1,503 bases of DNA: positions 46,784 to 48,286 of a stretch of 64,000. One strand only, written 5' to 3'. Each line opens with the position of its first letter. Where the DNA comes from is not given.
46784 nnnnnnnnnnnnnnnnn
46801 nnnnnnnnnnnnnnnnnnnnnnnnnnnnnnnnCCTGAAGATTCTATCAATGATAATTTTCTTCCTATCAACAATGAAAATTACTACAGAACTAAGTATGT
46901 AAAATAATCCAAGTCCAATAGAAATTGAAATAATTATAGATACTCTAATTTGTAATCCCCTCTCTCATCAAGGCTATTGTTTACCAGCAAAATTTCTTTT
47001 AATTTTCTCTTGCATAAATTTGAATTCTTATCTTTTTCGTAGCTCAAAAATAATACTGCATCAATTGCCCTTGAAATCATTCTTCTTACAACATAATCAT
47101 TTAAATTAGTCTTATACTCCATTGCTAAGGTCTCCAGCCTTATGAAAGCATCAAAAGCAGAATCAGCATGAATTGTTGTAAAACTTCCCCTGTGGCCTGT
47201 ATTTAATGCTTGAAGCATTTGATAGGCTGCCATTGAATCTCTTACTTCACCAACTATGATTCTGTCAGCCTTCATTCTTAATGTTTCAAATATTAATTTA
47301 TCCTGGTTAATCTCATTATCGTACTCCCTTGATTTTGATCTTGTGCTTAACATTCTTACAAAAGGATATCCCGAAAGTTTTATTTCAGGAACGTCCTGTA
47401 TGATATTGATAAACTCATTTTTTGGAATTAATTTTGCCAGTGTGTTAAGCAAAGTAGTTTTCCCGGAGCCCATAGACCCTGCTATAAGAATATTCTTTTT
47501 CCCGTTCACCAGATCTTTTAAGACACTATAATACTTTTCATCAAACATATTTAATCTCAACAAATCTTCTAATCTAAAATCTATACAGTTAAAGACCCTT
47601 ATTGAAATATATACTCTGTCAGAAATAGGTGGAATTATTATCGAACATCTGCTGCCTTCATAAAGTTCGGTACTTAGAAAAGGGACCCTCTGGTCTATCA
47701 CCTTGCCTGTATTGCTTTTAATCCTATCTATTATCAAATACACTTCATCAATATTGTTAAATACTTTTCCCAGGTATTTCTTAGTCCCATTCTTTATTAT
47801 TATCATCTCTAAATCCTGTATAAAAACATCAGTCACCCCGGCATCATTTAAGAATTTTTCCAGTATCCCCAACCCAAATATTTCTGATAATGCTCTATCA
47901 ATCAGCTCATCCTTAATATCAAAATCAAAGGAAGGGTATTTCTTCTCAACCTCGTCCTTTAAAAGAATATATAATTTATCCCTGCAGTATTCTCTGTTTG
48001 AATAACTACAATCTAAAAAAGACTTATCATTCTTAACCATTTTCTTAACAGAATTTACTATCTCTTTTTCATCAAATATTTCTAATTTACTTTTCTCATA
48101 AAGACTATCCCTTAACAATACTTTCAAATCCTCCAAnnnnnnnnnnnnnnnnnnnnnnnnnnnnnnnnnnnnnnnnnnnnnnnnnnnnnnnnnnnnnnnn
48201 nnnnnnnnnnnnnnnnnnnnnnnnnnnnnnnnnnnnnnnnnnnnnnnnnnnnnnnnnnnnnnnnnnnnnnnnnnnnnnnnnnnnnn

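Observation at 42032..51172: Complete secretin-less Tad/Flp pilus locus forming the core of an apparent accessory island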

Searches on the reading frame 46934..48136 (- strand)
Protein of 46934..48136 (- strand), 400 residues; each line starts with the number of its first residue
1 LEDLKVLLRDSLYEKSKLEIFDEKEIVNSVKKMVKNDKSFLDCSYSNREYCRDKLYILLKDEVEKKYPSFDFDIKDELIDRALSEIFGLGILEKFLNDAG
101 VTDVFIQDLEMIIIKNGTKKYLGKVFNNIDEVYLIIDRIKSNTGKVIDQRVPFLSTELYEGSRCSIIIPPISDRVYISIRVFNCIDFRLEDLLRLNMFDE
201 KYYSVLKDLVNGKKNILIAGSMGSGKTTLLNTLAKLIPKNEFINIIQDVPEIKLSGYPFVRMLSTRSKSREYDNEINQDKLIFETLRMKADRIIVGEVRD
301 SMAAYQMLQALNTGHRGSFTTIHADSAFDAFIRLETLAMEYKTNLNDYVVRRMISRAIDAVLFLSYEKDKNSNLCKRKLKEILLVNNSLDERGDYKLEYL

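Call 4: search_protein_families(library=pfam, proteins=[window:46934-48136:-], max_evalue=0.01)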
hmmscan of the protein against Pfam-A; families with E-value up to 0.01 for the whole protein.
window:46934-48136:- (400 aa): 15 families
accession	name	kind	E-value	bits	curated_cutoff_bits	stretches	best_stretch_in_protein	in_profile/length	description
PF00437.27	T2SSE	-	2.9e-34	118.8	24.9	1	160-362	79-273/370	Type II/IV secretion system protein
PF13238.12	AAA_18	-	0.00028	21.8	29.4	1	216-255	1-38/128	AAA domain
PF01580.24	FtsK_SpoIIIE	-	0.0003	20.8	24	1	206-233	32-59/221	FtsK/SpoIIIE family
PF13191.12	AAA_16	-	0.00033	21.6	32.6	1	211-267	21-77/167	AAA ATPase domain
PF13555.12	AAA_29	-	0.00036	20.7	27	1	193-237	2-46/61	P-loop containing region of AAA domain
PF20720.3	nSTAND3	-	0.00047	20.3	27.2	1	201-252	5-57/155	Novel STAND NTPase 3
PF12775.13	AAA_7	-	0.00048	20.1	25.8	1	201-245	21-65/181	P-loop containing dynein motor region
PF00005.33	ABC_tran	-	0.00059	20.9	25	1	213-311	11-92/137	ABC transporter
PF01078.27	Mg_chelatase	-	0.0016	18.3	20.3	1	210-244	19-53/207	Magnesium chelatase, subunit ChlI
PF02492.25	cobW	-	0.0018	18.3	20.7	1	216-246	3-33/180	CobW/HypB/UreG, nucleotide-binding domain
PF25199.1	nSTAND_NTPase5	-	0.0035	17.6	34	1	208-237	36-65/145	Novel STAND NTPase 5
PF01712.25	dNK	-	0.0061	16.8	27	0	216-238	1-23/203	Deoxynucleoside kinase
PF09439.16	SRPRB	-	0.0073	16.1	25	0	213-235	3-25/178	Signal recognition particle receptor beta subunit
PF13401.12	AAA_22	-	0.0076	17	27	0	212-256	4-47/130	AAA domain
PF06414.18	Zeta_toxin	-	0.0095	15.8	22.3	0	213-248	16-52/199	Zeta toxin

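Call 9: search_protein_families(library=ncbifam, proteins=[window:46934-48136:-], max_evalue=0.01)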
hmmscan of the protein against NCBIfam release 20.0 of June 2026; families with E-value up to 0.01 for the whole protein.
window:46934-48136:- (400 aa): 26 families (the best 25 are shown)
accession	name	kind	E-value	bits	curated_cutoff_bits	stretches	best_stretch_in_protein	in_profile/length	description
TIGR03819.1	heli_sec_ATPase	hypoth_equivalog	1.6e-55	188.7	373.15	1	83-369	46-330/340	TadA family conjugal transfer-associated ATPase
TIGR02788.1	VirB11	equivalog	2.2e-49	168.2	249.95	2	201-370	132-300/308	P-type DNA transfer ATPase VirB11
TIGR02782.1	TrbB_P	equivalog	1.1e-43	149.7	304.55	1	93-395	15-301/303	P-type conjugative transfer ATPase TrbB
NF010475.0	PRK13900.1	equivalog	2.7e-36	125.3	389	2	203-388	150-328/333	type IV secretion system ATPase VirB11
NF010407.0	PRK13833.1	subfamily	2.6e-33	115.8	499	1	95-387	25-302/323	conjugal transfer protein TrbB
NF010469.0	PRK13894.1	subfamily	1.3e-32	113.4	508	1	120-387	57-309/320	conjugal transfer ATPase TrbB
NF010425.0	PRK13851.1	equivalog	8.9e-27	93.9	461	1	198-363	146-311/344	type IV secretion system protein VirB11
NF058587.1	archaellum_moto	equivalog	1.2e-24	86.9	550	1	81-327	139-386/527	archaellum flagellar ATPase motor FlaI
NF041000.1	ATPase_ComGA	equivalog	4.1e-18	65.3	300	1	197-342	111-250/267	competence type IV pilus ATPase ComGA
NF053672.1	bindosome_BasE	exception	8.6e-18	64.3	1000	1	132-337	187-391/512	bindosome assembly system ATPase subunit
TIGR01420.1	pilT_fam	subfamily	2.2e-13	50.2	319.1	1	204-389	112-289/343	PilT/PilU family type 4a pilus ATPase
NF007755.0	PRK10436.1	equivalog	3.5e-13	49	617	1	178-340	185-338/465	type II secretion system protein GspE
TIGR02533.1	type_II_gspE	equivalog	1.4e-10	40.5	630.25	1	190-340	220-362/486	type II secretion system ATPase GspE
NF053534.1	T4PilAsmATPsTfpB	equivalog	1.1e-09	37.3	850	1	198-339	320-454/584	type IV pilus assembly ATPase TfpB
TIGR02538.1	type_IV_pilB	equivalog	6.5e-09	34.9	675.65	1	206-338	309-433/564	type IV-A pilus assembly ATPase PilB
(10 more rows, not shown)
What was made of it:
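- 46934..48136 (-): TadA/CpaF secretion ATPase (400 aa from TTG; 394 aa from ATG 48118, as called in public data). TIGR03819 at 1.6e-55, which is below that model's cut-off (calls 4, 9).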

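Call 11: find_homologous_proteins(query=window:46934-48136:-)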
Query window:46934-48136:- (400 aa): 5383 proteins with E <= 0.001 among 8000 candidates; the best 120 are listed.
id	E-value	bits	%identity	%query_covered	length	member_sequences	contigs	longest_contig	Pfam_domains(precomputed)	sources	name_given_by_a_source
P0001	9.5e-251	849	100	99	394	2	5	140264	PF00437.27,PF27713.1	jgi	-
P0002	9.2e-246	833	97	100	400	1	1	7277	PF00437.27,PF27713.1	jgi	-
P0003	2.5e-212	723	84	99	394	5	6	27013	PF00437.27,PF27713.1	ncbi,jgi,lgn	-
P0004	2.0e-201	687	80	100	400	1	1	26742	PF00437.27,PF27713.1,PF20720.4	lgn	-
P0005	2.1e-201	687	79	99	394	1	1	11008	PF00437.27,PF27713.1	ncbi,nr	ncbi:MAG: hypothetical protein A2Z35_00280 [Actinobacteria bacterium RBG_19FT_COMBO_36_27]|nr:MAG: h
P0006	1.1e-197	675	78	99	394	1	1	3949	PF00437.27,PF27713.1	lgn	-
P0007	8.4e-195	665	77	99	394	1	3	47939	PF00437.27,PF27713.1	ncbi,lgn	-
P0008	1.7e-194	664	77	99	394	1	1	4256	PF00437.27,PF27713.1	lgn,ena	-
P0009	1.8e-194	664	78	99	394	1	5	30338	PF00437.27,PF27713.1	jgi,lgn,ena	-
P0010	4.3e-194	663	77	99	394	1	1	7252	PF00437.27,PF13555.13,PF27713.1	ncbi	-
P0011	7.7e-194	662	77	99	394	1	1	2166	PF00437.27,PF27713.1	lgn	-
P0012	8.0e-194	662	77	99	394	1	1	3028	PF00437.27,PF27713.1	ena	-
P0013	1.0e-193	662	77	99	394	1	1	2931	PF00437.27,PF13555.13,PF27713.1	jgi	-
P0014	1.1e-193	662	77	99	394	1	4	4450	PF00437.27,PF13555.13,PF27713.1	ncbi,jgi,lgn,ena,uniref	ncbi:unnamed protein product [marine sediment metagenome]|uniref:Bacterial type II secretion system 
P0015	1.2e-193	662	77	99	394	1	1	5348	PF00437.27,PF27713.1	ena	-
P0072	2.9e-188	644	75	100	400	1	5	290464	PF00437.27,PF27713.1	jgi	jgi:pilus assembly protein CpaF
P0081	3.8e-186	637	74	99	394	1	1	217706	PF00437.27,PF27713.1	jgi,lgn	-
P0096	1.9e-170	585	68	98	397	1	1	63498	PF00437.27,PF27713.1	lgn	-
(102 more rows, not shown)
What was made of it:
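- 46934..48136 (-): Homologues are named CpaF/TadA by their sources (call 11).
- On Tad/Flp (type IVc) pilus system: Homologues are named CpaF/TadA by their sources (calls 4, 9, 11).
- All the listed TadA homologues that carry a source name are from Actinomycetota, except one MAG labelled Methanosarcinales (call 11).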

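Call 12: find_encoding_contigs(protein=window:46934-48136:-, flank=10000)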
Protein window:46934-48136:- (400 aa): no gene with exactly this product is on record in the collection.
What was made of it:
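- Tried and rejected: An exact-sequence look-up of the 400-aa TadA found nothing, because public gene calls start at the downstream ATG (call 12).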

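Call 13: find_encoding_contigs(protein=P0001, flank=10000, max_places=3)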
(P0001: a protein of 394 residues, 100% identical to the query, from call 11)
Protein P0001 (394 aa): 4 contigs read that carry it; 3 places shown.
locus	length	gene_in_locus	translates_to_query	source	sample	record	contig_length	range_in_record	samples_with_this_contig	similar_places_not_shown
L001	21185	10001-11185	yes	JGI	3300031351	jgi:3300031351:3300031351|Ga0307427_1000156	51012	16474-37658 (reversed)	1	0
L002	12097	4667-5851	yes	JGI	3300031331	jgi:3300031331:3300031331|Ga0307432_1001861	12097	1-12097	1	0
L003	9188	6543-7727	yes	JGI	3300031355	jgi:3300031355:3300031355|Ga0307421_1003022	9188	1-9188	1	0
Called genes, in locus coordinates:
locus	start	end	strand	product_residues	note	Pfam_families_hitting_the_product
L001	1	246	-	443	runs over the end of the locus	PF17963:Big_9 (weak)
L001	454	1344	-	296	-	PF01937:ARMT1-like_dom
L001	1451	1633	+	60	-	-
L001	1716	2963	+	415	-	PF00999:Na_H_Exchanger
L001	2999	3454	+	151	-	PF00571:CBS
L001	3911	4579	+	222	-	PF00702:Hydrolase, PF13419:HAD_2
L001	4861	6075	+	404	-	-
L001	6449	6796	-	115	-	PF02604:PhdYeFM_antitox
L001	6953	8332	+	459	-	-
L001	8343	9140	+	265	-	PF13144:ChapFlgA (weak)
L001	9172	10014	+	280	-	PF01656:CbiA, PF13614:AAA_31 (weak)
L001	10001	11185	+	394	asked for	PF00437:T2SSE, PF27713:UCP018868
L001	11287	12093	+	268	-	PF00482:T2SSF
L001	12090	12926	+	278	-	PF00482:T2SSF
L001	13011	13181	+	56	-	PF04964:Flp_Fap (weak)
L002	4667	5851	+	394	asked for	PF00437:T2SSE, PF27713:UCP018868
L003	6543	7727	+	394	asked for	PF00437:T2SSE, PF27713:UCP018868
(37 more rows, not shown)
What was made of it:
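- Tried and rejected: The 394-aa form worked (call 13).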

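Call 14: find_encoding_contigs(protein=P0003, flank=10000, max_places=3)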
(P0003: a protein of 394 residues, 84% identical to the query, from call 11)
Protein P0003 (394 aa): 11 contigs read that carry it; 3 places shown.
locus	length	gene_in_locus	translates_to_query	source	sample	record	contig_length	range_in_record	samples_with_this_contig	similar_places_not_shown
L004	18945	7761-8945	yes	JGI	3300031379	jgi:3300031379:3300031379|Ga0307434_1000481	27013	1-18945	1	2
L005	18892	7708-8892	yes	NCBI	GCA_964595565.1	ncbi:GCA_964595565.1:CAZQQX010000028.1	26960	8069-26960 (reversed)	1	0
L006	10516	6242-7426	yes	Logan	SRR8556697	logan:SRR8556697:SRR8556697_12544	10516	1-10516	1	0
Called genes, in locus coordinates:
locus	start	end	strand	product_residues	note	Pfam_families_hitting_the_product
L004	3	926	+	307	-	?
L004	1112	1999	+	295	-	PF06966:DUF1295, PF02544:Steroid_dh (weak), PF04191:PEMT (weak)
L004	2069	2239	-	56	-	-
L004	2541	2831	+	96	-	PF08666:SAF (faint)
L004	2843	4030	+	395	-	PF04295:GD_AH_second, PF20629:GD_AH_C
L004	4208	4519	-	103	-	PF02604:PhdYeFM_antitox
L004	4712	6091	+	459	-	PF13614:AAA_31 (weak)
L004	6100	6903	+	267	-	PF08666:SAF (weak), PF13144:ChapFlgA (weak)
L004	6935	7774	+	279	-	PF01656:CbiA, PF02374:ArsA_ATPase (faint), PF10609:ParA (weak), PF13614:AAA_31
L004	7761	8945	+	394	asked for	PF00437:T2SSE, PF27713:UCP018868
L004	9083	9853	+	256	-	PF00482:T2SSF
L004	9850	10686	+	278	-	PF00482:T2SSF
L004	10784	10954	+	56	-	PF04964:Flp_Fap (weak)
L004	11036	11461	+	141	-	PF07811:TadE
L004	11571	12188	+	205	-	-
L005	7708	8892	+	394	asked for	PF00437:T2SSE, PF27713:UCP018868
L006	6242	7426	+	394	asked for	PF00437:T2SSE, PF27713:UCP018868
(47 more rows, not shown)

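Call 16: find_encoding_contigs(protein=P0072, flank=10000, max_places=1)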
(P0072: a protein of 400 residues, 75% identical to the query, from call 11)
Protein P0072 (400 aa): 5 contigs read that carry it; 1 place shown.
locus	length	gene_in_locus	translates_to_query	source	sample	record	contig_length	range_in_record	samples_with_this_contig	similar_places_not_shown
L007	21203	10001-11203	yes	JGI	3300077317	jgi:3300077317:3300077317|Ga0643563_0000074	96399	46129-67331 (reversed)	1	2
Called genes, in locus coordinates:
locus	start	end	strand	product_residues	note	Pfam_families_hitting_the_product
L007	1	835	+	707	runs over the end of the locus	PF22745:Nlig-Ia, PF01653:DNA_ligase_aden, PF03120:OB_DNA_ligase, PF03119:DNA_ligase_ZBD, PF12826:HHH_2, PF00533:BRCT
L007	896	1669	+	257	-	PF02517:Rce1-like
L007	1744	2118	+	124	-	PF02686:GatC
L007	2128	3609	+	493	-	PF01425:Amidase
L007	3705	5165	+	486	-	PF02934:GatB_N, PF02637:GatB_Yqey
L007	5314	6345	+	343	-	PF00365:PFK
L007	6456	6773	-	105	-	PF02604:PhdYeFM_antitox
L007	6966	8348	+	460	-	PF13614:AAA_31 (weak)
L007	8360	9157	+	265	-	PF08666:SAF (weak), PF13144:ChapFlgA (faint)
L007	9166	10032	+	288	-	PF01656:CbiA, PF02374:ArsA_ATPase (faint), PF09140:MipZ (weak), PF10609:ParA, PF13614:AAA_31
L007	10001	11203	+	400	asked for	PF00437:T2SSE, PF27713:UCP018868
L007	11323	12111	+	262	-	PF00482:T2SSF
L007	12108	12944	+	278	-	PF00482:T2SSF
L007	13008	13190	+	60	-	PF04964:Flp_Fap (weak)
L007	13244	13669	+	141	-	PF07811:TadE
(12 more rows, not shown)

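Call 17: find_encoding_contigs(protein=P0081, flank=10000, max_places=1)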
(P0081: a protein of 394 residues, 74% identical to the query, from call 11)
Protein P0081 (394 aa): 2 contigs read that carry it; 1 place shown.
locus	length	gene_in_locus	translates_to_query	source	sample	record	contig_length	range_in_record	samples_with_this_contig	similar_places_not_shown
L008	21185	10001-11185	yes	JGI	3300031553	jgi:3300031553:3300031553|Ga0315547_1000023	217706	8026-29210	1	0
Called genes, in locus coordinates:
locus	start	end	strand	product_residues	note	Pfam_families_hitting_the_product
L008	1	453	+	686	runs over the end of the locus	PF14520:HHH_5 (faint), PF22745:Nlig-Ia, PF01653:DNA_ligase_aden, PF03120:OB_DNA_ligase, PF03119:DNA_ligase_ZBD, PF12826:HHH_2, PF00533:BRCT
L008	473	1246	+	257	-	PF02517:Rce1-like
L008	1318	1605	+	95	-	PF02686:GatC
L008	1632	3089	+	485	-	PF01425:Amidase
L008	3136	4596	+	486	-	PF02934:GatB_N, PF02637:GatB_Yqey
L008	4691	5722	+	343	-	PF00365:PFK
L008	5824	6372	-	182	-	PF01936:NYN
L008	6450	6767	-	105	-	PF02604:PhdYeFM_antitox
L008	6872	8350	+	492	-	-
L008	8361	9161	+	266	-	PF13144:ChapFlgA (faint), PF08666:SAF (weak)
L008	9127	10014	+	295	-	PF02374:ArsA_ATPase (faint), PF13614:AAA_31, PF01656:CbiA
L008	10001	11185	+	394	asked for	PF00437:T2SSE, PF27713:UCP018868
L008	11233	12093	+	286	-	PF00482:T2SSF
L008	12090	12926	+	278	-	PF00482:T2SSF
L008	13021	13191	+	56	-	PF04964:Flp_Fap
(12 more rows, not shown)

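Call 18: find_encoding_contigs(protein=P0096, flank=10000, max_places=1)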
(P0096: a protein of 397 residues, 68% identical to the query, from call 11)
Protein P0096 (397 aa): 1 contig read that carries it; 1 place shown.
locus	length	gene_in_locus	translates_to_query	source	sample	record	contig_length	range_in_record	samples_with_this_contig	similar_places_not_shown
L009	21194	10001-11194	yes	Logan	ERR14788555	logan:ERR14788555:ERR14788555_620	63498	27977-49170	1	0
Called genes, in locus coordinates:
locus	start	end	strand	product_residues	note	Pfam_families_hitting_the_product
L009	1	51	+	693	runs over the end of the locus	PF14520:HHH_5 (faint), PF22745:Nlig-Ia, PF01653:DNA_ligase_aden, PF03120:OB_DNA_ligase, PF03119:DNA_ligase_ZBD, PF12826:HHH_2, PF00533:BRCT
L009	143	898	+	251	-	PF02517:Rce1-like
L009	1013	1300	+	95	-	PF02686:GatC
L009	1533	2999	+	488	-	PF01425:Amidase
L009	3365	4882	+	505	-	PF02934:GatB_N, PF02637:GatB_Yqey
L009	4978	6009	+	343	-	PF00365:PFK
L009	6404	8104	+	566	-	-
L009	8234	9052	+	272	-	PF08666:SAF (weak), PF13144:ChapFlgA (faint)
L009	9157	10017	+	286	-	PF01656:CbiA (weak), PF13614:AAA_31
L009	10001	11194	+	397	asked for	PF00437:T2SSE, PF27713:UCP018868 (faint)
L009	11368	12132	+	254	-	PF00482:T2SSF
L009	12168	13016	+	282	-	PF00482:T2SSF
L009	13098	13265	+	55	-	PF04964:Flp_Fap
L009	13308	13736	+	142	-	PF07811:TadE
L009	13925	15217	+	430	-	-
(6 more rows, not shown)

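Call 24: find_related_loci(query=window:46934-48136:-, collection=genome_contigs, flank=10000)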
Query window:46934-48136:- (400 aa) in genome_contigs; peptide patterns used: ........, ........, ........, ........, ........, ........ (x = any residue, [..] = any of these).
171 stretches matched a pattern; 27 encode a relative of the query (tblastn E <= 1e-3); 26 distinct loci.
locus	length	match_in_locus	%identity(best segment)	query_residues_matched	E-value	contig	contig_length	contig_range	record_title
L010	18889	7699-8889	84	4-400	0e+0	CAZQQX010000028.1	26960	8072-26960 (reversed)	MAG TPA_asm: uncultured Actinomycetota bacterium isolate binchicken_co116_19 genome assembly, contig: NODE_1626_length_2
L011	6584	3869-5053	74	6-400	0e+0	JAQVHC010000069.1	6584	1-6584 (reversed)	MAG: Actinomycetota bacterium isolate STE_197 NODE_33295_length_6584_cov_6.670590_Sandtown_E, whole genome shotgun seque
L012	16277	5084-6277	73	3-400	0e+0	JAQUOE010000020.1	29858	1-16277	MAG: Actinomycetota bacterium isolate STD1_194 NODE_3161_length_29858_cov_8.004911_Sandtown_D1, whole genome shotgun seq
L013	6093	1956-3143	73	5-400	0e+0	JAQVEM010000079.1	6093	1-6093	MAG: Actinomycetota bacterium isolate STE_135 NODE_37595_length_6093_cov_7.094536_Sandtown_E, whole genome shotgun seque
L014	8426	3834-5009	76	3-394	0e+0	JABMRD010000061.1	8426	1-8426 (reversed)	MAG: Actinomycetota bacterium isolate bin.63 k141_2139941, whole genome shotgun sequence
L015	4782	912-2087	76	3-394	0e+0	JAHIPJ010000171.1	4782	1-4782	MAG: Actinomycetota bacterium isolate KR13_S3.mb.64 KR13_S3.mb.64_k141_456177, whole genome shotgun sequence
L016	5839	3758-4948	72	4-400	0e+0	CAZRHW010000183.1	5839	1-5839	MAG TPA_asm: uncultured Bacteroides sp. isolate SRP214966_co4_424 genome assembly, contig: NODE_19412_length_5839_cov_5.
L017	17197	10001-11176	73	3-394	0e+0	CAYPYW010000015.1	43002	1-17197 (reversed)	MAG TPA_asm: uncultured Actinomycetota bacterium isolate binchicken_co178_258 genome assembly, contig: NODE_1425_length_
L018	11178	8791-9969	67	8-400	2e-179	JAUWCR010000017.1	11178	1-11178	MAG: Actinomycetes bacterium isolate CSMAG_2143 CSMAG_2143_k141_1375117_length_11178_cov_8.1797, whole genome shotgun se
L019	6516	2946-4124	66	8-400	1e-176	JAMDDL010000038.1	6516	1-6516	MAG: Actinomycetota bacterium isolate FK_Sedi_B_Bin.138 NODE_52111_length_6516_cov_127.184, whole genome shotgun sequenc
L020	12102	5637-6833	65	3-400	2e-173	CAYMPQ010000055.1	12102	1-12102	MAG TPA_asm: uncultured Actinomycetota bacterium isolate SRP178699_co2_401 genome assembly, contig: NODE_4873_length_121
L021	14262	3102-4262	65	7-393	7e-172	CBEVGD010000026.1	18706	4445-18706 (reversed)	MAG TPA_asm: uncultured bacterium isolate SRR15668623_binner23_Refined_6 genome assembly, contig: ERZ26872896.578, whole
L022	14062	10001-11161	64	7-393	2e-169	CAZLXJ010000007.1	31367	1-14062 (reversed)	MAG TPA_asm: uncultured Actinomycetota bacterium isolate SRP067234_co1_317 genome assembly, contig: k99_36681, whole gen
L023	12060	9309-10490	62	7-400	8e-163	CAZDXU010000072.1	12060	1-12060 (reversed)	MAG TPA_asm: uncultured Actinomycetota bacterium isolate SRP067234_co1_154 genome assembly, contig: k99_596777, whole ge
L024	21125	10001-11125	63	23-397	7e-161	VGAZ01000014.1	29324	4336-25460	MAG: Actinomycetota bacterium isolate K_DeepCast_150m_m2_097 K_DeepCast_150m_m2_097_Ga0194126_10002586, whole genome sho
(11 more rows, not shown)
